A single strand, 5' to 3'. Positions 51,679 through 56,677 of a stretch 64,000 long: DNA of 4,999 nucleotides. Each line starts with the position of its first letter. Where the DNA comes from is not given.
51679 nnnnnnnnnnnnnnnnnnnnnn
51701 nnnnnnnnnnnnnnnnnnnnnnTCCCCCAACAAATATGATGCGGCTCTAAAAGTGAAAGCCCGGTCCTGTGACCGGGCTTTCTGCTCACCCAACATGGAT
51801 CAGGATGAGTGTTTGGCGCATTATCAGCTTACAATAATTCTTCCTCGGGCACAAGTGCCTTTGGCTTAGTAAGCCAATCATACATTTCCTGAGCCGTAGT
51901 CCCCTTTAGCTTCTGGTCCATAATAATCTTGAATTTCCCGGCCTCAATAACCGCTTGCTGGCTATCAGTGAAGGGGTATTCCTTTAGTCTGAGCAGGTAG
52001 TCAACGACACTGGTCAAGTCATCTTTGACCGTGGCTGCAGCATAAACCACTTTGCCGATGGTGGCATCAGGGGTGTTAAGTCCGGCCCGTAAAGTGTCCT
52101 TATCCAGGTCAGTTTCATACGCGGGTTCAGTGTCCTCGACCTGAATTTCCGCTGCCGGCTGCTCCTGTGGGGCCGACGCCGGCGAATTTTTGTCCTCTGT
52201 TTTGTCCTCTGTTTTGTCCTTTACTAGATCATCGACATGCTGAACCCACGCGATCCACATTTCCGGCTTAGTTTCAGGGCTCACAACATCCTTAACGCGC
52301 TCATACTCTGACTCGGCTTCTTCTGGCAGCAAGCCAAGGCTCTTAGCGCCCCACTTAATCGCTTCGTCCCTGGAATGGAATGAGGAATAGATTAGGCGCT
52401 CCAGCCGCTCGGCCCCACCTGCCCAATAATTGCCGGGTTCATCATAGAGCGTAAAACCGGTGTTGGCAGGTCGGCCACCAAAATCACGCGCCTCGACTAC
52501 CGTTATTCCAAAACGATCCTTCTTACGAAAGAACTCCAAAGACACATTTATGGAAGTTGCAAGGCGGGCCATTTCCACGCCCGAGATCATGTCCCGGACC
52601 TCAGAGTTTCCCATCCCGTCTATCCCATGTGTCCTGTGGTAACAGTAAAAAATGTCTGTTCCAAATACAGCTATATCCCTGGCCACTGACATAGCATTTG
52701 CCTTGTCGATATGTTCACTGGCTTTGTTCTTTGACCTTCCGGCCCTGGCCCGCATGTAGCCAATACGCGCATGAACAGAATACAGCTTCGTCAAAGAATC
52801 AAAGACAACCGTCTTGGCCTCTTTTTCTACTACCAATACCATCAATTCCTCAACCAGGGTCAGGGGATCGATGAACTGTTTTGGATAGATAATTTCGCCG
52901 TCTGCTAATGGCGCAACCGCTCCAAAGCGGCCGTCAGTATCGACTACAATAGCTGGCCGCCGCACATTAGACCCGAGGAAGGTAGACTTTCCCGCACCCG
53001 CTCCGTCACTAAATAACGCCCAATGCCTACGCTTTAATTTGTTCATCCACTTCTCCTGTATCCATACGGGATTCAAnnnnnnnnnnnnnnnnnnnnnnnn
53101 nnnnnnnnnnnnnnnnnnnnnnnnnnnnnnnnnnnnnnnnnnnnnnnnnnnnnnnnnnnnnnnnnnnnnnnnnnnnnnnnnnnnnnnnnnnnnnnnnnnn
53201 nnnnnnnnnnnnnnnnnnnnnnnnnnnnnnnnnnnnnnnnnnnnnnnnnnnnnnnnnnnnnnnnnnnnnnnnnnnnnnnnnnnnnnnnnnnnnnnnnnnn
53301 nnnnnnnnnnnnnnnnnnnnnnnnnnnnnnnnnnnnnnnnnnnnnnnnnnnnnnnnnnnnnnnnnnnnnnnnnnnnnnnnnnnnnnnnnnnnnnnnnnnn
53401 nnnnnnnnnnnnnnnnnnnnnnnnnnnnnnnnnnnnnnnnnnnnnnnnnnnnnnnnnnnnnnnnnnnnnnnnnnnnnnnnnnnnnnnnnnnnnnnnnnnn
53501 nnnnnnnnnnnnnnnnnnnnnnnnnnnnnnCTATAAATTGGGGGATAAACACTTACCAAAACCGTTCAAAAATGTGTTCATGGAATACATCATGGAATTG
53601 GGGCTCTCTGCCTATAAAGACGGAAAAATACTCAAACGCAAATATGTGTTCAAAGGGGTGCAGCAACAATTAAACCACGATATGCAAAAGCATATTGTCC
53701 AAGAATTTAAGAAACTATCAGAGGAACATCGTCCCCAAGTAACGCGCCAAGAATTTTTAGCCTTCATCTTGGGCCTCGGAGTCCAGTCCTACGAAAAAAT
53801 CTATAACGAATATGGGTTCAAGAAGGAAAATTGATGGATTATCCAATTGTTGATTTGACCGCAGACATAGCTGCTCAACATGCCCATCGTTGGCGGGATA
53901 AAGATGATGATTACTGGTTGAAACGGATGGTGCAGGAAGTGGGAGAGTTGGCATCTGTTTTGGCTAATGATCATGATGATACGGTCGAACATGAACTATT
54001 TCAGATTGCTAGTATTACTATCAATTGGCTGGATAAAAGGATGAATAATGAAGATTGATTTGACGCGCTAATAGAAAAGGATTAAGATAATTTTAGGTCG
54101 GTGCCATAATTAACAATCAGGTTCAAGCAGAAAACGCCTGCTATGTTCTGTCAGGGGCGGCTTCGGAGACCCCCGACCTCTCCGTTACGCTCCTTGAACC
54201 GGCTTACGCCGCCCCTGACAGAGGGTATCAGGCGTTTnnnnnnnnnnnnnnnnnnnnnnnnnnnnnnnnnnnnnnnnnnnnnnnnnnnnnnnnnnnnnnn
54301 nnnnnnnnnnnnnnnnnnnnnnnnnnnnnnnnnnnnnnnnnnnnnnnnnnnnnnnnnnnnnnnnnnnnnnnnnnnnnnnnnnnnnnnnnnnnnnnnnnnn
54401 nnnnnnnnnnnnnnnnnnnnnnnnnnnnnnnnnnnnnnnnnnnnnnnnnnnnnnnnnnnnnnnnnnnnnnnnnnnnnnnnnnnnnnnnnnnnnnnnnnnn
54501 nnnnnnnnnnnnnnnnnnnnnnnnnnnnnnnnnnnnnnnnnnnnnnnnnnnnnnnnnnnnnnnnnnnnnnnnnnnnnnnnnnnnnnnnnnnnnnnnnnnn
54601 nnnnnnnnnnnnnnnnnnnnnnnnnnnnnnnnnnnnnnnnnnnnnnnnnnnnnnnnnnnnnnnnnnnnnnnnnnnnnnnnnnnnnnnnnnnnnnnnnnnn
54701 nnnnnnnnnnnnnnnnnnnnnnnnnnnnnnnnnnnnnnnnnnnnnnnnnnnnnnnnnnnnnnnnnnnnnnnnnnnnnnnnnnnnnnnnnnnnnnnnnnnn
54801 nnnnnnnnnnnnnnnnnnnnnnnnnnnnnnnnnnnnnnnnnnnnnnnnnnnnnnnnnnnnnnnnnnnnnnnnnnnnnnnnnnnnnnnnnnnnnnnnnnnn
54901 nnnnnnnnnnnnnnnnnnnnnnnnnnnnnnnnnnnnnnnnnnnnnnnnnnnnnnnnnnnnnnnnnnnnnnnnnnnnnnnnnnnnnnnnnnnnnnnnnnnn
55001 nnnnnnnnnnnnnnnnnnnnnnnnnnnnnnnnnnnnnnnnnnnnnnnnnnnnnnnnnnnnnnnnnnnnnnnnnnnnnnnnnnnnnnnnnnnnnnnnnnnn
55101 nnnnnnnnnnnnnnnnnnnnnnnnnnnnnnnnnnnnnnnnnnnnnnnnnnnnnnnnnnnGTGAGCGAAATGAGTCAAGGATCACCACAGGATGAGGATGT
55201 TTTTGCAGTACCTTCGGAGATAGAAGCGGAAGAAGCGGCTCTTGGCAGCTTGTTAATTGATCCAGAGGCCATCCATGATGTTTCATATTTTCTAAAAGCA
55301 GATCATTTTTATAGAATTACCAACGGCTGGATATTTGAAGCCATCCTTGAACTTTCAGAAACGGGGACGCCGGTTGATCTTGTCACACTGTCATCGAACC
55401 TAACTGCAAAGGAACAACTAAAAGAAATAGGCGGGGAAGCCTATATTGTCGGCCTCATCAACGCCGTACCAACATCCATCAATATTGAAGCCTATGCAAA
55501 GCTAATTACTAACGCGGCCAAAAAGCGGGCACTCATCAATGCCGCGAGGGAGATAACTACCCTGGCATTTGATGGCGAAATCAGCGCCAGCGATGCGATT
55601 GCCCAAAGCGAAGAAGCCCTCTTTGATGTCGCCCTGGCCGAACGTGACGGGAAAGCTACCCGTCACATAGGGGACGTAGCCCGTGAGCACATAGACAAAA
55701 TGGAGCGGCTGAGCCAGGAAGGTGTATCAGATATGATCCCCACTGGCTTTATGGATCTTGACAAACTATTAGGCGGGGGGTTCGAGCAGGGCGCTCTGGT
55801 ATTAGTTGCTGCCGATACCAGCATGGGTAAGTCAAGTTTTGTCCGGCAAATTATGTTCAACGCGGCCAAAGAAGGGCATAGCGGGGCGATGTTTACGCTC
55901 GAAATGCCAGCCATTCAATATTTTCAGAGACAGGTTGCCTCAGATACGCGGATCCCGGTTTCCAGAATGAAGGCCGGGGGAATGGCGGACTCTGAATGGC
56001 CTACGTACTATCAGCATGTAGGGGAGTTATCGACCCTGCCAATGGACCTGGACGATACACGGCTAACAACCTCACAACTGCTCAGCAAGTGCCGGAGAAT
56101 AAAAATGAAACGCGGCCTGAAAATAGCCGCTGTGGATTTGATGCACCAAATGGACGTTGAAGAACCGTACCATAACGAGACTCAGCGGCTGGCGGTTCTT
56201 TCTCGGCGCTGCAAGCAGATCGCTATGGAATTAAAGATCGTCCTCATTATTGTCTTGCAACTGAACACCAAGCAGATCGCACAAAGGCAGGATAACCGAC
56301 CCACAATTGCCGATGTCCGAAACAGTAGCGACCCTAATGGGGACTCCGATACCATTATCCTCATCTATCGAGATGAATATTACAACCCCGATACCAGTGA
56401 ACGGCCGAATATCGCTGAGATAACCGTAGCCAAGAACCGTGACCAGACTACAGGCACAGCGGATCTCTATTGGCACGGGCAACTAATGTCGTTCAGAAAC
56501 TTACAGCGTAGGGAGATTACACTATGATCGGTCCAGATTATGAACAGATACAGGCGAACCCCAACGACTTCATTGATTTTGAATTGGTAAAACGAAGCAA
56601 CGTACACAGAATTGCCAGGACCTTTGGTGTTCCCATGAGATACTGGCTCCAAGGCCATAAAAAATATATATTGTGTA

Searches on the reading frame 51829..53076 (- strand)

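Call 11: search_protein_families(library=pfam, proteins=[window:51829-53076:-])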
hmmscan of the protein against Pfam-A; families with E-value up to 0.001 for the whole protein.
window:51829-53076:- (415 aa): 1 family
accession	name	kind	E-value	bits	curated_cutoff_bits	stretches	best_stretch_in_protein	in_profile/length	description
PF13479.12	AAA_24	-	0.0001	22.7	27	1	26-103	11-81/195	AAA domain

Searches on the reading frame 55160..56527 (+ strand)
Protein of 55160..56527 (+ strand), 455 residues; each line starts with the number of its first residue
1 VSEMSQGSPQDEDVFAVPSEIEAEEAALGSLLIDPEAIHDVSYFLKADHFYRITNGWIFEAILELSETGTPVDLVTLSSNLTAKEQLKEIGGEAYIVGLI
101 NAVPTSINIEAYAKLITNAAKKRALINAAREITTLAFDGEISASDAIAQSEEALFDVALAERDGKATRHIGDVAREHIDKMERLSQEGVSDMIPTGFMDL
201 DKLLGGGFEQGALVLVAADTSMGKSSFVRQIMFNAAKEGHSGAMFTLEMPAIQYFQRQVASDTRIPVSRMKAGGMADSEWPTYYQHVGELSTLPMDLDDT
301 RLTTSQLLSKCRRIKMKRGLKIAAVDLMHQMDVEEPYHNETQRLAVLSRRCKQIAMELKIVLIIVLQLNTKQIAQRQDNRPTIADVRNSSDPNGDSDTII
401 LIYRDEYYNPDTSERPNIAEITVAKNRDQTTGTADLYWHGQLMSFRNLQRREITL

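Call 11: search_protein_families(library=pfam, proteins=[window:55160-56527:+])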
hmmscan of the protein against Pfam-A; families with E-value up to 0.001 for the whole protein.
window:55160-56527:+ (455 aa): 3 families
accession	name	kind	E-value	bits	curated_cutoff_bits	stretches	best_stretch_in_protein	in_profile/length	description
PF03796.21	DnaB_C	-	3.3e-60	204.1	27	1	193-447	2-255/255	DnaB-like helicase C terminal domain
PF00772.26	DnaB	-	6.5e-30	103.7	23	1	18-117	3-102/103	DnaB-like helicase N terminal domain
PF06745.19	ATPase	-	4.7e-07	29.9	26.6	1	193-256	1-64/231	KaiC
